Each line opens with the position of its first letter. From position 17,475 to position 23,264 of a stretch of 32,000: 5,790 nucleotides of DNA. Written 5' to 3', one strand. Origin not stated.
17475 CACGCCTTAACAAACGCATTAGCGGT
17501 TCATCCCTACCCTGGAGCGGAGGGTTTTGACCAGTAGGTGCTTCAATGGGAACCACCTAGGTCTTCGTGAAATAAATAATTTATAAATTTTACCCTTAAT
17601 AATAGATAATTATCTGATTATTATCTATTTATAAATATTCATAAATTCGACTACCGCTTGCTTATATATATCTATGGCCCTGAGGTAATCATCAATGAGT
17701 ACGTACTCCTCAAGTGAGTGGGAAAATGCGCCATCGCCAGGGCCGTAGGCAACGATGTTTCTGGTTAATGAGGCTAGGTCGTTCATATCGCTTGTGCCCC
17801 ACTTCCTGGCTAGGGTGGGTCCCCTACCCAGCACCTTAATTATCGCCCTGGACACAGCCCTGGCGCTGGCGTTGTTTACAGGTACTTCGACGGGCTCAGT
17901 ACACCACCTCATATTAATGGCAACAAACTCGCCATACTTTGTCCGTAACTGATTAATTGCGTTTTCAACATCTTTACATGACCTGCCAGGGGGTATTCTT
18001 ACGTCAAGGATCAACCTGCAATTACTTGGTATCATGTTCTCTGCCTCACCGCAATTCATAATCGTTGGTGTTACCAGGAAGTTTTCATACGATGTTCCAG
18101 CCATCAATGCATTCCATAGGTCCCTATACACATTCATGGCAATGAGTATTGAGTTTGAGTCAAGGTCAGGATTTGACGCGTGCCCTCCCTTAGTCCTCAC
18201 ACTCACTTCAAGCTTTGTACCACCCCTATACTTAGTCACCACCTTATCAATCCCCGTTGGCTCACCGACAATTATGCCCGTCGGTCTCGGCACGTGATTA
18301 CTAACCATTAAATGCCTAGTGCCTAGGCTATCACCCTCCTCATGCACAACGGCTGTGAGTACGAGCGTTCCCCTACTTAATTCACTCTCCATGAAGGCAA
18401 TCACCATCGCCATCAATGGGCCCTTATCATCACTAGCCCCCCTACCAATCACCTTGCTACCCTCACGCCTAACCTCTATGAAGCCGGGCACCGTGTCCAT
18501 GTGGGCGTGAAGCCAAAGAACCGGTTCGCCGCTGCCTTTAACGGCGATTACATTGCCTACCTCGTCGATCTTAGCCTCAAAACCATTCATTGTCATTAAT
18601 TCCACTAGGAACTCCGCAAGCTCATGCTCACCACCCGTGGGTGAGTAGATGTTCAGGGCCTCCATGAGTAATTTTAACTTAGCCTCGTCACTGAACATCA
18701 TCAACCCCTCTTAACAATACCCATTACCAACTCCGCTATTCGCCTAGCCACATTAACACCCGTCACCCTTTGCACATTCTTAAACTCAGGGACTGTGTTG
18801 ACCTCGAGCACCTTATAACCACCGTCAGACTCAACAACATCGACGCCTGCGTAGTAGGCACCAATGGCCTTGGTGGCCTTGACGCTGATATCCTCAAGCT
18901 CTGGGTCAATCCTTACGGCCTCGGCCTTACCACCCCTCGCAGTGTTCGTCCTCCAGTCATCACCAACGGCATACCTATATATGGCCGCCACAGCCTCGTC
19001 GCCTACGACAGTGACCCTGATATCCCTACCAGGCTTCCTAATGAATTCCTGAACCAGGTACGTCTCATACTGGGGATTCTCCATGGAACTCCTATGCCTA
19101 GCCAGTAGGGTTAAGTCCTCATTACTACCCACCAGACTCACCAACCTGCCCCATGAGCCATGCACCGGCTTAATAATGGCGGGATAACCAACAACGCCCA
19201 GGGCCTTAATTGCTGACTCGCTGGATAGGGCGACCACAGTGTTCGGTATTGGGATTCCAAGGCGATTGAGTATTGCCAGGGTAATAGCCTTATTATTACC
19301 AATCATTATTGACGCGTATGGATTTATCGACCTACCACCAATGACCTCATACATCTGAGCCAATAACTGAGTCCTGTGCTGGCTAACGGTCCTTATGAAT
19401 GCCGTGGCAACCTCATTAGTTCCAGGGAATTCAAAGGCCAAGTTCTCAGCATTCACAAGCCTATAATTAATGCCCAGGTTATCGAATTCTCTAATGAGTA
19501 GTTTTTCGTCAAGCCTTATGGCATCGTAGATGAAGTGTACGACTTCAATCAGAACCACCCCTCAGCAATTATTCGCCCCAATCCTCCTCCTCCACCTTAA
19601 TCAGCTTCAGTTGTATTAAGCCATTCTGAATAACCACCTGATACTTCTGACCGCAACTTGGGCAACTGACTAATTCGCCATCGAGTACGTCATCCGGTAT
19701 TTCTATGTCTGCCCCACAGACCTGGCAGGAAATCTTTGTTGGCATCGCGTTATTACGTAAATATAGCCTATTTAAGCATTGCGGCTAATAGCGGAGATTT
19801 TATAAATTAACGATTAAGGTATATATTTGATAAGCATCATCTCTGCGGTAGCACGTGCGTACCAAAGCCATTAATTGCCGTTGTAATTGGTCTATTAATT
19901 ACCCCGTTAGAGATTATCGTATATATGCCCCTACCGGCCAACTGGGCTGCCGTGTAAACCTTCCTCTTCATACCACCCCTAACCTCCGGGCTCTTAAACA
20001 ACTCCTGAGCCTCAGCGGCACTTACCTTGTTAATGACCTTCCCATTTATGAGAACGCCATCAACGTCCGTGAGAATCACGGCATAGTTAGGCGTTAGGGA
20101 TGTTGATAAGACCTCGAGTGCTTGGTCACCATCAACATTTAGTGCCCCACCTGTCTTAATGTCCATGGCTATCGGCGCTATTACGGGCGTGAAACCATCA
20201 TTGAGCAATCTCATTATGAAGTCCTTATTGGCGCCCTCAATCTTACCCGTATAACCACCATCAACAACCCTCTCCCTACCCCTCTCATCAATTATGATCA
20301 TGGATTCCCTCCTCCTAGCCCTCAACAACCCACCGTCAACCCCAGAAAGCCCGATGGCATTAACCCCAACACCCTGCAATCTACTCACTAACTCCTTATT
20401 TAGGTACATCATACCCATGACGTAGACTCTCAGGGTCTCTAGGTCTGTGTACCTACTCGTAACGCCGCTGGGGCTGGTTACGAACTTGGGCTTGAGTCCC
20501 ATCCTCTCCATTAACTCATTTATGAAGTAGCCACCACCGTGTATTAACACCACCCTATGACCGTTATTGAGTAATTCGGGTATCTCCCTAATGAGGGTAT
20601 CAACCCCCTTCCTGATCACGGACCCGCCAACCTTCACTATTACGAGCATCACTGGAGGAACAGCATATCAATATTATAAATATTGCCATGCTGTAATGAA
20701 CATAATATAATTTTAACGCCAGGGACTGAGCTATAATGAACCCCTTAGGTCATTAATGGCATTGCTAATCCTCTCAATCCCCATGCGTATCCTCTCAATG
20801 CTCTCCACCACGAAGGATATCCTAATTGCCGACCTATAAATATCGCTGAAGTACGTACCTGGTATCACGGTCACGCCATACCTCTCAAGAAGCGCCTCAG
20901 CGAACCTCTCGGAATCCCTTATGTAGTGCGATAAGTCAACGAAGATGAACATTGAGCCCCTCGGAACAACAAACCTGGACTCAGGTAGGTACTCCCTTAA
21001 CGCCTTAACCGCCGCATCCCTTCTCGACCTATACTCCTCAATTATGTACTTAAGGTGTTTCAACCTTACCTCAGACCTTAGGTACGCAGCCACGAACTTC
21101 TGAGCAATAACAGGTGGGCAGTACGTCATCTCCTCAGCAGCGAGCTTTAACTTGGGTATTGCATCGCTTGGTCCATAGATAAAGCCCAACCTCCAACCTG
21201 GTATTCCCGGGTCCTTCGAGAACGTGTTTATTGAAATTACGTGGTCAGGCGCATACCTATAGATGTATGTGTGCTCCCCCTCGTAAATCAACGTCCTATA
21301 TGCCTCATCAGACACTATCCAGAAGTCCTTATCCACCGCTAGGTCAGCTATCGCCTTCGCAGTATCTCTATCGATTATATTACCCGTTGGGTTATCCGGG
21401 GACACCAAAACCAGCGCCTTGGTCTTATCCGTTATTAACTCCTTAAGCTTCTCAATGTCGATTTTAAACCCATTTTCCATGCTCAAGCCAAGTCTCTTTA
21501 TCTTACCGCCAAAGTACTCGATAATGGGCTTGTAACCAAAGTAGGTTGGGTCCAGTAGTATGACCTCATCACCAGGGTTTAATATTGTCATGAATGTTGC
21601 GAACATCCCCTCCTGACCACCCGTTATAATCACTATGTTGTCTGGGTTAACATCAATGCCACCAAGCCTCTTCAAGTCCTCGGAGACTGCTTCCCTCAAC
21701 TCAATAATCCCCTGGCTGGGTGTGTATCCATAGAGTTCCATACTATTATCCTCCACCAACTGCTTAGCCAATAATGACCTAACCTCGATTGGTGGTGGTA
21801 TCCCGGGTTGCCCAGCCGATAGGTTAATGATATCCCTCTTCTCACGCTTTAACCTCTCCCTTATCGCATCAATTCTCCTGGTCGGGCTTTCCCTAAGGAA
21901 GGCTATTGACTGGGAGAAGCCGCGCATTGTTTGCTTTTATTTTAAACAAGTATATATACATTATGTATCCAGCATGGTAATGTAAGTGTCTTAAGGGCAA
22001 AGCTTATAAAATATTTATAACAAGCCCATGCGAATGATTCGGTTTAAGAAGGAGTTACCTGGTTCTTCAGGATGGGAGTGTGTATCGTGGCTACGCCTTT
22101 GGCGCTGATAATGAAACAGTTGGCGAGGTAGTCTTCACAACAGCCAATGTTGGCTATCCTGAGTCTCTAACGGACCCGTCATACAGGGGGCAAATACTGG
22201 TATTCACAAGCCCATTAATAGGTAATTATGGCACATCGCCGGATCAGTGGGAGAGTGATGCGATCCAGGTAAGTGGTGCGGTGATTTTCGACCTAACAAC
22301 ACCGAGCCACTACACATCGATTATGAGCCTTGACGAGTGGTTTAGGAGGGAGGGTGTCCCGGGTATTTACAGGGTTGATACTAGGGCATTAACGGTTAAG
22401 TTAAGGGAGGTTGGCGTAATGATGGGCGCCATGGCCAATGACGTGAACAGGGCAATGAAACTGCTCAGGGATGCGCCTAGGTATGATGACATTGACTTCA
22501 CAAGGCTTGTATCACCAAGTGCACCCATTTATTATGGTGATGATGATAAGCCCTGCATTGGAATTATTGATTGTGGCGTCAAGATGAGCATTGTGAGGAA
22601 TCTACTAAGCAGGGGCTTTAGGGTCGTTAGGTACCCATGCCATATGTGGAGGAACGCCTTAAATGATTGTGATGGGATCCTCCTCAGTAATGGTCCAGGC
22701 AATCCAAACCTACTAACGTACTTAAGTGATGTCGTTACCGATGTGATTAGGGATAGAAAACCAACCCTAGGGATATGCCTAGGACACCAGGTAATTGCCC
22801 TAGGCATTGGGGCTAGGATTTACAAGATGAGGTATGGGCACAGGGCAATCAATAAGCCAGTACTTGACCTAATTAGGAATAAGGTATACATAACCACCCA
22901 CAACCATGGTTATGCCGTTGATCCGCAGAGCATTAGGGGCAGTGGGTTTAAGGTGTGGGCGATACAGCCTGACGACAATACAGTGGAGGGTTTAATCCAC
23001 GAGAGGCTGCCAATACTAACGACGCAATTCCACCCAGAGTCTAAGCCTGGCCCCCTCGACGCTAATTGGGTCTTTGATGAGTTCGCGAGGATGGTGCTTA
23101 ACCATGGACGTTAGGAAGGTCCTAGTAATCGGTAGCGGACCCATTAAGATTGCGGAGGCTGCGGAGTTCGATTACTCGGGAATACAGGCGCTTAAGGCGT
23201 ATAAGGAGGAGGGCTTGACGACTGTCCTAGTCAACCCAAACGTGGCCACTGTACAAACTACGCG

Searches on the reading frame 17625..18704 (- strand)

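Call 62: search_protein_families(library=pfam, proteins=[window:17625-18704:-], max_evalue=0.0001)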
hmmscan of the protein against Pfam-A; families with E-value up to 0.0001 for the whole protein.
window:17625-18704:- (359 aa): 2 families
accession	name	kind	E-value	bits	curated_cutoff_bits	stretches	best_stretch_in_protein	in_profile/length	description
PF01546.33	Peptidase_M20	-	4.5e-24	85.9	24.6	1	65-351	2-204/206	Peptidase family M20/M25/M40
PF07687.19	M20_dimer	-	1.3e-09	38.4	21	1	160-255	4-100/107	Peptidase dimerisation domain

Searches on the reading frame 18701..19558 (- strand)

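Call 62: search_protein_families(library=pfam, proteins=[window:18701-19558:-], max_evalue=0.0001)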
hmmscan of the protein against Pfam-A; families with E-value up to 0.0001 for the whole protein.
window:18701-19558:- (285 aa): 7 families
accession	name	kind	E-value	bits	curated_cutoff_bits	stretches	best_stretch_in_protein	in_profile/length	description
PF08443.16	RimK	-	9.4e-38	130.1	21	1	88-277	2-187/188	RimK-like ATP-grasp domain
PF02955.21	GSH-S_ATP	-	4.8e-12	46.1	23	1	104-255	12-161/175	Prokaryotic glutathione synthetase, ATP-grasp domain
PF22626.3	LysX_preATP_grasp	-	3.3e-11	43.6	27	1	9-84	3-82/84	LysX preATP-grasp domain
PF02655.19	ATP-grasp_3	-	2.8e-09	37.7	23.2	1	88-255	2-155/160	ATP-grasp domain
PF02786.22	CPSase_L_D2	-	8.9e-07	29.1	19.8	1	95-197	7-112/211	Carbamoyl-phosphate synthase L chain, ATP binding domain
PF14397.11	ATPgrasp_ST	-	1e-06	28.6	31.4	0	76-174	8-121/278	Sugar-transfer associated ATP-grasp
PF07478.18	Dala_Dala_lig_C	-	2.7e-05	24.2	24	0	102-262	7-181/204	D-ala D-ala ligase C-terminus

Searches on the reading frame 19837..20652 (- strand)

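Call 62: search_protein_families(library=pfam, proteins=[window:19837-20652:-], max_evalue=0.0001)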
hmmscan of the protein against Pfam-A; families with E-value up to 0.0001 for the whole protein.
window:19837-20652:- (271 aa): 1 family
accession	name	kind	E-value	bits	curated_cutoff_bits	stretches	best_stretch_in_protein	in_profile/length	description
PF00696.33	AA_kinase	-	3.3e-38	132.2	24.9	1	2-248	1-233/234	Amino acid kinase family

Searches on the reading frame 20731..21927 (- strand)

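Call 62: search_protein_families(library=pfam, proteins=[window:20731-21927:-], max_evalue=0.0001)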
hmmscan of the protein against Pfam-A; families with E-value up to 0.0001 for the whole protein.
window:20731-21927:- (398 aa): 3 families
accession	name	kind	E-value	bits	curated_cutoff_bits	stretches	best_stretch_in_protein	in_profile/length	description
PF00155.27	Aminotran_1_2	-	1.4e-61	209.2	19.7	1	32-387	2-361/361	Aminotransferase class I and II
PF01053.26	Cys_Met_Meta_PP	-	1.3e-08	34.2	27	1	97-209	69-175/381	Cys/Met metabolism PLP-dependent enzyme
PF01041.23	DegT_DnrJ_EryC1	-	7e-05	22.7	19.8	0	116-209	61-147/360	DegT/DnrJ/EryC1/StrS aminotransferase family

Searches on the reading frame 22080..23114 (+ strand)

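Call 63: search_protein_families(library=pfam, proteins=[window:22080-23114:+], max_evalue=0.01)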
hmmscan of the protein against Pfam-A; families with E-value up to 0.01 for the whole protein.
window:22080-23114:+ (344 aa): 3 families
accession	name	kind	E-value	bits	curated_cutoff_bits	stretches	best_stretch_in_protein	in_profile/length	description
PF00117.34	GATase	-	2.8e-44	151.5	22.8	1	162-337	2-189/190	Glutamine amidotransferase class-I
PF00988.28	CPSase_sm_chain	-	2e-43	147.6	27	1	2-117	9-125/126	Carbamoyl-phosphate synthase small chain, CPSase domain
PF07722.19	Peptidase_C26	-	3e-07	30.9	20.5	0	276-320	177-219/219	Peptidase C26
